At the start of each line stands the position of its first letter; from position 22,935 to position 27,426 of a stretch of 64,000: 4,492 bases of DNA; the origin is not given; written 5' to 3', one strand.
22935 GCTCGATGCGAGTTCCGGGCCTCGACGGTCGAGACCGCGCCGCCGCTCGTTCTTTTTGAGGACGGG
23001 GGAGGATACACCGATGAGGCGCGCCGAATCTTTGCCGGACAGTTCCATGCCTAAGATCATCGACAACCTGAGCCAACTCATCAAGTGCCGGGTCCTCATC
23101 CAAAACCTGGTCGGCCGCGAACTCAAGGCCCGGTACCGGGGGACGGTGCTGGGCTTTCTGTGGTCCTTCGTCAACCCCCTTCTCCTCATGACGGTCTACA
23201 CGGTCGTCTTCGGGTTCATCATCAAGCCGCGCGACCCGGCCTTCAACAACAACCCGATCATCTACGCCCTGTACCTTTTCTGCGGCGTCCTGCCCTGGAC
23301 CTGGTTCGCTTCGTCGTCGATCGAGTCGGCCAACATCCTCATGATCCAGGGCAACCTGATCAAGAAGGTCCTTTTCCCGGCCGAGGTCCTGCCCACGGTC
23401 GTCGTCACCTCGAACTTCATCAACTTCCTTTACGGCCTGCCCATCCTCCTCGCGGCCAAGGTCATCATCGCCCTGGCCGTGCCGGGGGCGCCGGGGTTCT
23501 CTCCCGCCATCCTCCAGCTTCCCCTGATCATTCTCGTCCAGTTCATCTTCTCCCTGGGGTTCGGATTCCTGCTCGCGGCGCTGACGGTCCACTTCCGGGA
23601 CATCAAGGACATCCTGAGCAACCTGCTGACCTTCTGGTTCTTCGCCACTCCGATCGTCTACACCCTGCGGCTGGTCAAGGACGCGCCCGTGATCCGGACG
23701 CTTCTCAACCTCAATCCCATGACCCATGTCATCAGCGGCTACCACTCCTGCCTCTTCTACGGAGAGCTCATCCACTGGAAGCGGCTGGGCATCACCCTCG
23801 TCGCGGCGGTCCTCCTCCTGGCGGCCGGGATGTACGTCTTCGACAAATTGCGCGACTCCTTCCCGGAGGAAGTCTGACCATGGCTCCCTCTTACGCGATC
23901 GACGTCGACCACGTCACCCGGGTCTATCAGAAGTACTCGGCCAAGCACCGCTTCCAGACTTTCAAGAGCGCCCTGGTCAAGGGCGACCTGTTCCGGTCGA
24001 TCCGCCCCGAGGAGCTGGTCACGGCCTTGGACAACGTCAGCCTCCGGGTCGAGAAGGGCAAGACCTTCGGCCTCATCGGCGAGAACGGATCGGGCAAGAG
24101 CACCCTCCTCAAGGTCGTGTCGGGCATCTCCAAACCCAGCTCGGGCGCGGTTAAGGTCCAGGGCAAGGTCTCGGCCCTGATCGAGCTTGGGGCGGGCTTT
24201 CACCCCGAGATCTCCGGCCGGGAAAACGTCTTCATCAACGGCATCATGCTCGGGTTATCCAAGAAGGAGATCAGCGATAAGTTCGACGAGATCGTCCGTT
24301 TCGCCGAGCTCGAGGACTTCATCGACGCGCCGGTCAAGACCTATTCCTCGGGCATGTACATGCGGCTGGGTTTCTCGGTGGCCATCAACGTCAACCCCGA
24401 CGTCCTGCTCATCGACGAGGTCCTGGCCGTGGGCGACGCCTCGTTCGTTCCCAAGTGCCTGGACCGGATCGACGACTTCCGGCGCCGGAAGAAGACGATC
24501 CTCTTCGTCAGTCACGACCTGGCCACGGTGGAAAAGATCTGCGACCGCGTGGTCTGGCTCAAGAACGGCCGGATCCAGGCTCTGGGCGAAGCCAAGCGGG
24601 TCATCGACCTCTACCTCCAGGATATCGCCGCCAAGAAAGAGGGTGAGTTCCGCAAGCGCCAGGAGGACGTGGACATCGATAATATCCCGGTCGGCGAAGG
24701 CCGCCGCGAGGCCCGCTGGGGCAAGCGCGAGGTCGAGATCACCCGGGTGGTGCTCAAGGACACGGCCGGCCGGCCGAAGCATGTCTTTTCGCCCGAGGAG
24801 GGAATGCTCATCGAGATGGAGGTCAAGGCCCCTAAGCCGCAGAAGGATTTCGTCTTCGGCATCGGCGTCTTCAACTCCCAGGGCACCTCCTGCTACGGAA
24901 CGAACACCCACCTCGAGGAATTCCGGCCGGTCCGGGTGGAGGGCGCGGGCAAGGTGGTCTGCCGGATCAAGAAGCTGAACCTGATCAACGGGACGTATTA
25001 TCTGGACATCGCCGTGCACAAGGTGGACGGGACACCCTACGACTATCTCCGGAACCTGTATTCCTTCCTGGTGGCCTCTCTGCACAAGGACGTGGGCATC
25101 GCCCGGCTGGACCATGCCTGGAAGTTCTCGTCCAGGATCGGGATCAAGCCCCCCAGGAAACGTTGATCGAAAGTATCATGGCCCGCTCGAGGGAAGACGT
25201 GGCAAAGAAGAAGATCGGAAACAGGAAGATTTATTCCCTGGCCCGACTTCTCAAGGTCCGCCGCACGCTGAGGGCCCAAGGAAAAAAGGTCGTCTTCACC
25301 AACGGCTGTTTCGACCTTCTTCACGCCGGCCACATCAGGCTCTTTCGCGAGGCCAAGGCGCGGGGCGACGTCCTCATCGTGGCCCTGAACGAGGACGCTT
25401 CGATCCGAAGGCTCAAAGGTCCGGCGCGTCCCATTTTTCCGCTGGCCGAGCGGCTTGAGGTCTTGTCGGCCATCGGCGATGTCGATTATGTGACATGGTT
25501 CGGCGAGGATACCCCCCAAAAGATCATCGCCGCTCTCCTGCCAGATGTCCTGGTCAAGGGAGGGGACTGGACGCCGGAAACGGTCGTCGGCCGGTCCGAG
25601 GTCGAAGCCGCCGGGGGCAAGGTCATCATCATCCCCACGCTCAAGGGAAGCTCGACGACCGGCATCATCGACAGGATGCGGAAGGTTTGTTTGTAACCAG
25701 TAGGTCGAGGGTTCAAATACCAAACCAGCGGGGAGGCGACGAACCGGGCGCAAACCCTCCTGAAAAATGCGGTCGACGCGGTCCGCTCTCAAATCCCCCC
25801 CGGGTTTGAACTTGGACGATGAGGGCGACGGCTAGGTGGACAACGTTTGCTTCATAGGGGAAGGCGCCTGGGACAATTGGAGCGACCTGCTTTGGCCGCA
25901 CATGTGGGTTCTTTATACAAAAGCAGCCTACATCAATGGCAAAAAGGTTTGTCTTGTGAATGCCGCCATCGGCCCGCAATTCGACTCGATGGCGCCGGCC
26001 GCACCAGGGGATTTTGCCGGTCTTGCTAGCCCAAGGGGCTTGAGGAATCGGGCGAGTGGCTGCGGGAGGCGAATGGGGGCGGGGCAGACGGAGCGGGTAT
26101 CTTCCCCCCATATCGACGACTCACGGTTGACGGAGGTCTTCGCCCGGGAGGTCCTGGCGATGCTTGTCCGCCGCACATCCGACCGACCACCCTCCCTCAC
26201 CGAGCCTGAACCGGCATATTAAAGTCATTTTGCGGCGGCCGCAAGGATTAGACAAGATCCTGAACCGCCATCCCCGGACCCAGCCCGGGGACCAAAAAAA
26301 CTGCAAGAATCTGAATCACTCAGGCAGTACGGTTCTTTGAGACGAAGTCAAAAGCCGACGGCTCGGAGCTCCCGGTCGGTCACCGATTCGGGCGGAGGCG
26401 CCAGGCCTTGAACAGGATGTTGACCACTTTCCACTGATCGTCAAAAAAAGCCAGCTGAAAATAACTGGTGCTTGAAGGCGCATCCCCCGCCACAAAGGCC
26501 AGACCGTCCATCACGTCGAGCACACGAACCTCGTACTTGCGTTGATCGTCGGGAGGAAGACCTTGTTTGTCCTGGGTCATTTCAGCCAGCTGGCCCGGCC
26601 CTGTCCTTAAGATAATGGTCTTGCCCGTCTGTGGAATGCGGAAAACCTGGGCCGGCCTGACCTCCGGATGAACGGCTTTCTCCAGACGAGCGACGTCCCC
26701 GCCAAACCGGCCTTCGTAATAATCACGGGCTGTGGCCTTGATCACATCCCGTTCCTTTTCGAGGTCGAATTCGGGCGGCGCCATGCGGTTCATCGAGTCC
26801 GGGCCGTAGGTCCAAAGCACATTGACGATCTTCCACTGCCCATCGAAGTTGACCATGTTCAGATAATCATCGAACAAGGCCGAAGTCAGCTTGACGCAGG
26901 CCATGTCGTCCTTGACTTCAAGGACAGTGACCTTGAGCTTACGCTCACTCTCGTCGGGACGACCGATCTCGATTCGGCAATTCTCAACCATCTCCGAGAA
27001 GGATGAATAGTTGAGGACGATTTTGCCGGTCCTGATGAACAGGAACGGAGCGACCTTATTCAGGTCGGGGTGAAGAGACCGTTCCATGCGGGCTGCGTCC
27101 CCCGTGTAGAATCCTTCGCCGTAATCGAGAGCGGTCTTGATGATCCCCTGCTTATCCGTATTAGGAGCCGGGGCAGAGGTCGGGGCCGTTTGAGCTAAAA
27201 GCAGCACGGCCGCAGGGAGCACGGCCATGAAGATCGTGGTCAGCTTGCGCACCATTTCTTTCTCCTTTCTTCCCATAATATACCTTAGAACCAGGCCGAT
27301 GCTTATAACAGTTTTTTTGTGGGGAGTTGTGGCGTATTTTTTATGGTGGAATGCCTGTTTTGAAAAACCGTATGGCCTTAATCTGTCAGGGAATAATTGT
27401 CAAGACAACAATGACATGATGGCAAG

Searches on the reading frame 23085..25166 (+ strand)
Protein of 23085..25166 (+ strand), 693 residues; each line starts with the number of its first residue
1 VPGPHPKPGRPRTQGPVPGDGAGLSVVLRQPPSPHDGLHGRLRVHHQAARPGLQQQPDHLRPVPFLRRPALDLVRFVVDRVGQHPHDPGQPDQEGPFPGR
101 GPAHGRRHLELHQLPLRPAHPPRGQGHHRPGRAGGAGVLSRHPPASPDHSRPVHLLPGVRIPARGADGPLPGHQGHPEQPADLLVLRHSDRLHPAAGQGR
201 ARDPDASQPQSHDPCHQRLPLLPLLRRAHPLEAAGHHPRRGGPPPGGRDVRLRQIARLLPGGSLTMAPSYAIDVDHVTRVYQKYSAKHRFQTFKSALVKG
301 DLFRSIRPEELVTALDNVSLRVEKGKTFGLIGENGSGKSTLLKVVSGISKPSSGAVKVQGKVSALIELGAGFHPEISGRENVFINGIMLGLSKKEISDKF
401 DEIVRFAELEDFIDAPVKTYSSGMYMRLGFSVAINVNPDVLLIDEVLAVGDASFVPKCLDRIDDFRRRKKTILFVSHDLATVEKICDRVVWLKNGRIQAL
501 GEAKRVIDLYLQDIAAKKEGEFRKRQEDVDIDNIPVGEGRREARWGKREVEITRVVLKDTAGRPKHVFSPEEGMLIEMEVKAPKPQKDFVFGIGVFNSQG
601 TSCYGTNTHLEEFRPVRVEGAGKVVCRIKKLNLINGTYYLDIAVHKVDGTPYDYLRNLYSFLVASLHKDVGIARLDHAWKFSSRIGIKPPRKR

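Call 32: search_protein_families(library=pfam, proteins=[window:23085-25166:+], max_evalue=0.00001)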
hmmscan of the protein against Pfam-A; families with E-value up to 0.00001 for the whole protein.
window:23085-25166:+ (693 aa): 2 families
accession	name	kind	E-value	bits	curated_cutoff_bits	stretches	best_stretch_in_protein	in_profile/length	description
PF14524.12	Wzt_C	-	6.1e-28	98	30.4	1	542-674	2-142/143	Wzt C-terminal domain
PF00005.33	ABC_tran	-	5.4e-21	76.1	25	1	315-446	1-135/137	ABC transporter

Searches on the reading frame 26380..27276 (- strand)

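Call 55: search_protein_families(library=pfam, proteins=[window:26380-27276:-], max_evalue=0.001)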
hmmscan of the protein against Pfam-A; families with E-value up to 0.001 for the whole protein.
window:26380-27276:- (298 aa): 1 family
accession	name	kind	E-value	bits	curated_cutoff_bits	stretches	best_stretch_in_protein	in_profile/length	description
PF12893.14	Lumazine_bd_2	-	3.2e-26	92.8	22.1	2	41-155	2-115/116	Putative lumazine-binding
